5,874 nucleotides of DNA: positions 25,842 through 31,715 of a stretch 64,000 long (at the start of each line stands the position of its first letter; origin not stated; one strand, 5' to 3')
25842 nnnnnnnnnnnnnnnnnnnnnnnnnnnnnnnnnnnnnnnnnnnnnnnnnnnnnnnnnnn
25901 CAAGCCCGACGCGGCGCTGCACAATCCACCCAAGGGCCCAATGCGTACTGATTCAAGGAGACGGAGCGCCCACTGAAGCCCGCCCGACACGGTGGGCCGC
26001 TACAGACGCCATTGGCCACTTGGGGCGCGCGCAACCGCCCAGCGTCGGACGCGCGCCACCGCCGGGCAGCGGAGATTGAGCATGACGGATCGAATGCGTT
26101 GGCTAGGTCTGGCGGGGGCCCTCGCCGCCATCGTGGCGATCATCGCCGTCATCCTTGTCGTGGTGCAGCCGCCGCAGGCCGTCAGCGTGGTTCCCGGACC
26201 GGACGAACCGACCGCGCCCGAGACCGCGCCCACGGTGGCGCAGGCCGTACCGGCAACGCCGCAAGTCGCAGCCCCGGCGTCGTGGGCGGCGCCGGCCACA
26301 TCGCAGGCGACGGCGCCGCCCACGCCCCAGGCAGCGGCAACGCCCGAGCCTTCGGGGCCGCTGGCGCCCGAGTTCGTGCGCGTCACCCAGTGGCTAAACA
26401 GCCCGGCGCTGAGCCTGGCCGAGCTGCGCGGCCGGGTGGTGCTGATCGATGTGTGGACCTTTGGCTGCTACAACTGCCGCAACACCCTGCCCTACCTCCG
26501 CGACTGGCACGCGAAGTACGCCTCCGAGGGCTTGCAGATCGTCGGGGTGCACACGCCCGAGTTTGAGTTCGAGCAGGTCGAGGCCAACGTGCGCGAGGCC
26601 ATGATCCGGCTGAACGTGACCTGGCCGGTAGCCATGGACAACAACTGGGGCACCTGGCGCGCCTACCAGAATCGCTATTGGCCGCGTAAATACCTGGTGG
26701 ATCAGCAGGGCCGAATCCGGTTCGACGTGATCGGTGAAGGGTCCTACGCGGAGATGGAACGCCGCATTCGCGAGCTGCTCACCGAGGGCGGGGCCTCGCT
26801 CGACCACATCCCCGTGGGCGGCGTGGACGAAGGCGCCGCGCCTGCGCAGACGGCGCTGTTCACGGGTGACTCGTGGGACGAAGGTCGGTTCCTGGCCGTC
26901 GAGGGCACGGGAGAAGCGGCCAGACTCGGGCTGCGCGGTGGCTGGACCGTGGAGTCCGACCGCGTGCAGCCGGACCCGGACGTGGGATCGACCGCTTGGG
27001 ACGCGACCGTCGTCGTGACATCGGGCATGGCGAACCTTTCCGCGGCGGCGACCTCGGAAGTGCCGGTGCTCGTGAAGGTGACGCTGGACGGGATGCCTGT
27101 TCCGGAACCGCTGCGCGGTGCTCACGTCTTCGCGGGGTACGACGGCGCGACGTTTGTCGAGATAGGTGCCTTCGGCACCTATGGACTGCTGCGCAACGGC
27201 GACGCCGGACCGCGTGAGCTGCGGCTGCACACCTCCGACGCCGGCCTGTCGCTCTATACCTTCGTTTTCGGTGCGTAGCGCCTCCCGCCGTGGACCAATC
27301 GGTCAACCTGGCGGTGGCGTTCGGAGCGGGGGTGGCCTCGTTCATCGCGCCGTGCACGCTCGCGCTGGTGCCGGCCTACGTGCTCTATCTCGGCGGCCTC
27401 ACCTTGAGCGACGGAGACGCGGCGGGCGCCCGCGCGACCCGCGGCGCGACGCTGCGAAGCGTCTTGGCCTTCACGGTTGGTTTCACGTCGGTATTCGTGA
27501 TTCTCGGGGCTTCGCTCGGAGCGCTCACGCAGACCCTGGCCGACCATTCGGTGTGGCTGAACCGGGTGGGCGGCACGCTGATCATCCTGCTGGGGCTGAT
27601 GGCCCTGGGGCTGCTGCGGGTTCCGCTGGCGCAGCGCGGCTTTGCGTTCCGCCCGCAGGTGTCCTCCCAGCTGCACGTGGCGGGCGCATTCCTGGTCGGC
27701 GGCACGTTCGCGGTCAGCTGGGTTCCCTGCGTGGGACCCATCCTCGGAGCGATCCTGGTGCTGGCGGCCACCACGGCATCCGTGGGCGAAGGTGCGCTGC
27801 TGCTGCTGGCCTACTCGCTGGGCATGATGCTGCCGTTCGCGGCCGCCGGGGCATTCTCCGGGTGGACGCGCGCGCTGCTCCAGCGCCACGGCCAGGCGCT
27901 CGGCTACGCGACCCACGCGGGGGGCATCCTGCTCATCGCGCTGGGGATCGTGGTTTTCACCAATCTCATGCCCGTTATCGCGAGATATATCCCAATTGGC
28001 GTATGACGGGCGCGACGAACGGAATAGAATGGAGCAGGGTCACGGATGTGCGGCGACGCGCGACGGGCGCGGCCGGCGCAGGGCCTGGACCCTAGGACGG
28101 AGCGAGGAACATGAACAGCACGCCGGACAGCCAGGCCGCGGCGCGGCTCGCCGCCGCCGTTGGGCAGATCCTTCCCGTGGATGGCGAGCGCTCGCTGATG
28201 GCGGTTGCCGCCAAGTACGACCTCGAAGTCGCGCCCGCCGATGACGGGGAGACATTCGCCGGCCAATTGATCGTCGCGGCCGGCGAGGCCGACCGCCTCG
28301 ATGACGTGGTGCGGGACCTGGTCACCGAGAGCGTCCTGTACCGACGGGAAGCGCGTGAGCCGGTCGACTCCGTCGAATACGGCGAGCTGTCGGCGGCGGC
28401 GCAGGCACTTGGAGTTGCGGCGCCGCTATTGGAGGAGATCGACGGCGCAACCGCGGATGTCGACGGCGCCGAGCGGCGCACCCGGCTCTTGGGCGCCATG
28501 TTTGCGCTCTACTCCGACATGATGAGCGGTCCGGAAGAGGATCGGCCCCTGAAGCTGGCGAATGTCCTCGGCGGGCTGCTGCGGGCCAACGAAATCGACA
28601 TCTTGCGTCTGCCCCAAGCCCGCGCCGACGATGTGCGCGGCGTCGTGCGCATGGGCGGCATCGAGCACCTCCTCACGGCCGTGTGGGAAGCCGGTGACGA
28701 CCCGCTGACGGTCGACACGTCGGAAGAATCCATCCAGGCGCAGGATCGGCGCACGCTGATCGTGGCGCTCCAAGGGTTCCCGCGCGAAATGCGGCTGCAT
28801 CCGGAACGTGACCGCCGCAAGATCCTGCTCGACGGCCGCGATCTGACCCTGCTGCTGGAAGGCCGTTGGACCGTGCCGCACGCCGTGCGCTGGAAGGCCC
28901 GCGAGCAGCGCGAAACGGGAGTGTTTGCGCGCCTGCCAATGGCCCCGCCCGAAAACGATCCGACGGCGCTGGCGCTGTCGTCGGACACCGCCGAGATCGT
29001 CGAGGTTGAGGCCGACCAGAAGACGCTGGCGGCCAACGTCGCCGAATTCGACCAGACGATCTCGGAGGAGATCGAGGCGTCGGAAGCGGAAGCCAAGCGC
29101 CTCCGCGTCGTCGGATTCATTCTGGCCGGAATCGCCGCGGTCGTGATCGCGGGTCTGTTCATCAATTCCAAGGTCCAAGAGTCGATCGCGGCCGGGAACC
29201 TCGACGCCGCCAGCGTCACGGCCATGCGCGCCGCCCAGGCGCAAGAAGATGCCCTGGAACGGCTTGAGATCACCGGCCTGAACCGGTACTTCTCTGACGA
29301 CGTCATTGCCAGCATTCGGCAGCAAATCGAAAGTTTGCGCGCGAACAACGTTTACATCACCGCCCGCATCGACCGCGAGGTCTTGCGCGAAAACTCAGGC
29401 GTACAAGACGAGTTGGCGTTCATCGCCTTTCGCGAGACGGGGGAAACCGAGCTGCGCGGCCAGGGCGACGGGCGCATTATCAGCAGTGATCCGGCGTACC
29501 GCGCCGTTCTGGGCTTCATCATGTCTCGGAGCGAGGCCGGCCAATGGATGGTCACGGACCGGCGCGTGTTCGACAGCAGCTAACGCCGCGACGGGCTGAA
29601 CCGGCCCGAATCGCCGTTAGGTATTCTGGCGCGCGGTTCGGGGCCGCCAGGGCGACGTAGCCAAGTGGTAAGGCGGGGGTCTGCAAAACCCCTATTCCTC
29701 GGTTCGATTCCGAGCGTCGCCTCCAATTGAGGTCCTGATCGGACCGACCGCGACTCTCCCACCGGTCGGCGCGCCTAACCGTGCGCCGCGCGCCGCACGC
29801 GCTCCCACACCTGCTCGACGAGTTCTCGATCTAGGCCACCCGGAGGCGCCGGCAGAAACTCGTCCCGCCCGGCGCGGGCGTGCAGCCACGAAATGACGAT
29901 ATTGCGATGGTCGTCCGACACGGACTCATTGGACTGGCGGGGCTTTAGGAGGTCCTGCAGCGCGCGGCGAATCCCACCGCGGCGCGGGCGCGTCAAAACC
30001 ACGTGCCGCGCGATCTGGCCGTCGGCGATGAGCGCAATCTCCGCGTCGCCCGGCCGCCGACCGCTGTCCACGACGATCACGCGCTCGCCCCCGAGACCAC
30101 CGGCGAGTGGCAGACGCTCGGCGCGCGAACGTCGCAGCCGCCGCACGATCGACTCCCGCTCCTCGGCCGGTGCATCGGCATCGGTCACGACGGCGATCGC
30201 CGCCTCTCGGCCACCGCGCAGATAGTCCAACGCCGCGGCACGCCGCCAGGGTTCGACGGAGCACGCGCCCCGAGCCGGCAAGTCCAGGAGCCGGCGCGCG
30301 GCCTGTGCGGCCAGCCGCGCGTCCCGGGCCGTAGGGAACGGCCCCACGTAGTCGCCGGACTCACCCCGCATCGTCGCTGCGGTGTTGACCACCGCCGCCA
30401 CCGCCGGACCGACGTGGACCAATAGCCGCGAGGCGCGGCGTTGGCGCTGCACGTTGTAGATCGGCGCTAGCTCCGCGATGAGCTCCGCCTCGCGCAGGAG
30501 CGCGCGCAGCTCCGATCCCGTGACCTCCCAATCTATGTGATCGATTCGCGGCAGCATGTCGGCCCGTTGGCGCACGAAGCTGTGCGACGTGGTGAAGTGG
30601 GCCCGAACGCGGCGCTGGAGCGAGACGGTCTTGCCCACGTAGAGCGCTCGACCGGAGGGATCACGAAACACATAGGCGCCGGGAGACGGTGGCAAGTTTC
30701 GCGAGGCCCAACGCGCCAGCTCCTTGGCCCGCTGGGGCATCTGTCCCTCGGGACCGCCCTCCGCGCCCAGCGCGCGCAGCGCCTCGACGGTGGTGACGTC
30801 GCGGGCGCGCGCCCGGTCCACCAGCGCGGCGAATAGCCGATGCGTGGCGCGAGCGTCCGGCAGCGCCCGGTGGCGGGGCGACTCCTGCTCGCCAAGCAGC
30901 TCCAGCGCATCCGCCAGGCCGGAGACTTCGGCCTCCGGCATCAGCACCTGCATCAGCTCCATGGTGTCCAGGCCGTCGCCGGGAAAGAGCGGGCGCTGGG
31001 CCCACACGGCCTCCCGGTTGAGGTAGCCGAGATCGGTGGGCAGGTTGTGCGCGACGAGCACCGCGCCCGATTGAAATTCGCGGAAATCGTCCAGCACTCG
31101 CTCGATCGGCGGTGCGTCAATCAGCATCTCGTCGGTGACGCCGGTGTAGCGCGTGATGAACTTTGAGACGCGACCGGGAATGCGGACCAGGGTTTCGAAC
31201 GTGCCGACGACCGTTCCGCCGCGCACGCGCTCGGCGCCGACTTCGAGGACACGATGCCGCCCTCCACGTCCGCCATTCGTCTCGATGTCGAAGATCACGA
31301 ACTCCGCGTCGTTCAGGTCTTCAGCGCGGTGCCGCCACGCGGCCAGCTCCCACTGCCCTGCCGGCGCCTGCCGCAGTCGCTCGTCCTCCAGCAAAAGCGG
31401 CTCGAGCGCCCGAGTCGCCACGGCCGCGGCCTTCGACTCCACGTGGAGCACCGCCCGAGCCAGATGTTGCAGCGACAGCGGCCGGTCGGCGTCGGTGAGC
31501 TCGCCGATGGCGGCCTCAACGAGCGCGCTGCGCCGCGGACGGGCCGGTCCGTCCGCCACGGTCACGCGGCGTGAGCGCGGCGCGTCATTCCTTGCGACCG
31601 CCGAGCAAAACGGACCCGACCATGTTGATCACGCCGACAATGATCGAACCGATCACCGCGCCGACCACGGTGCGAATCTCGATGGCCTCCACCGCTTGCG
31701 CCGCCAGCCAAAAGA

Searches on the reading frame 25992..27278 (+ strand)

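Call 13: search_protein_families(library=pfam, proteins=[window:25992-27278:+], max_evalue=0.001)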
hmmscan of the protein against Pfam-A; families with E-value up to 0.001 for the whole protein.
window:25992-27278:+ (428 aa): 4 families
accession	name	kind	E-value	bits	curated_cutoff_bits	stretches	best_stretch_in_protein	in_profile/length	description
PF00578.27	AhpC-TSA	-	3.2e-10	40.4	26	1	139-244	17-123/124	AhpC/TSA family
PF08534.16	Redoxin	-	1e-09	38.8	26.6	1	124-245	5-131/148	Redoxin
PF17991.7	Thioredoxin_10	-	3.2e-07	31.4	27.1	1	307-427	34-142/142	Thioredoxin like C-terminal domain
PF13905.12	Thioredoxin_8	-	3.4e-05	24.5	27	1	147-242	1-94/94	Thioredoxin-like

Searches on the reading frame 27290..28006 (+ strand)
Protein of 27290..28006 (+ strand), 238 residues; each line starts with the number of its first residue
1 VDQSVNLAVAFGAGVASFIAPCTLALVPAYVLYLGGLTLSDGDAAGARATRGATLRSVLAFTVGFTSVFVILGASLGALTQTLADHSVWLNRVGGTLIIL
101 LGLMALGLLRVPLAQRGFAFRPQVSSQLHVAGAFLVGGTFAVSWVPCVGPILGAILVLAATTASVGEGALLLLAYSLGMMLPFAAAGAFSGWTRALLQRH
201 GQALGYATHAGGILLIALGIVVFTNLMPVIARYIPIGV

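Call 82: search_protein_families(library=pfam, proteins=[window:27290-28006:+], max_evalue=0.0001)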
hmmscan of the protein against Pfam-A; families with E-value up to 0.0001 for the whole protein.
window:27290-28006:+ (238 aa): 2 families
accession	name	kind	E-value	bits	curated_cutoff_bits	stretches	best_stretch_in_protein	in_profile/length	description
PF02683.22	DsbD_TM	-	1.8e-12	47.5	27.1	1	6-225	4-217/219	Cytochrome C biogenesis protein transmembrane domain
PF13386.12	DsbD_2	-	2.8e-08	34.3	24.9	1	52-220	30-198/199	Cytochrome C biogenesis protein transmembrane region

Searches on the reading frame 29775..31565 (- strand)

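Call 82: search_protein_families(library=pfam, proteins=[window:29775-31565:-], max_evalue=0.0001)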
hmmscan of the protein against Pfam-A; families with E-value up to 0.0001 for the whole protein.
window:29775-31565:- (596 aa): 2 families
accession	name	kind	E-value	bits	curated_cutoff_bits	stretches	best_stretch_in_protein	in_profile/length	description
PF00929.31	RNase_T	-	2.7e-23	83.7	24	1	90-245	1-164/164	Exonuclease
PF01541.30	GIY-YIG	-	2.6e-05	24.8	22.6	1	296-368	3-74/78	GIY-YIG catalytic domain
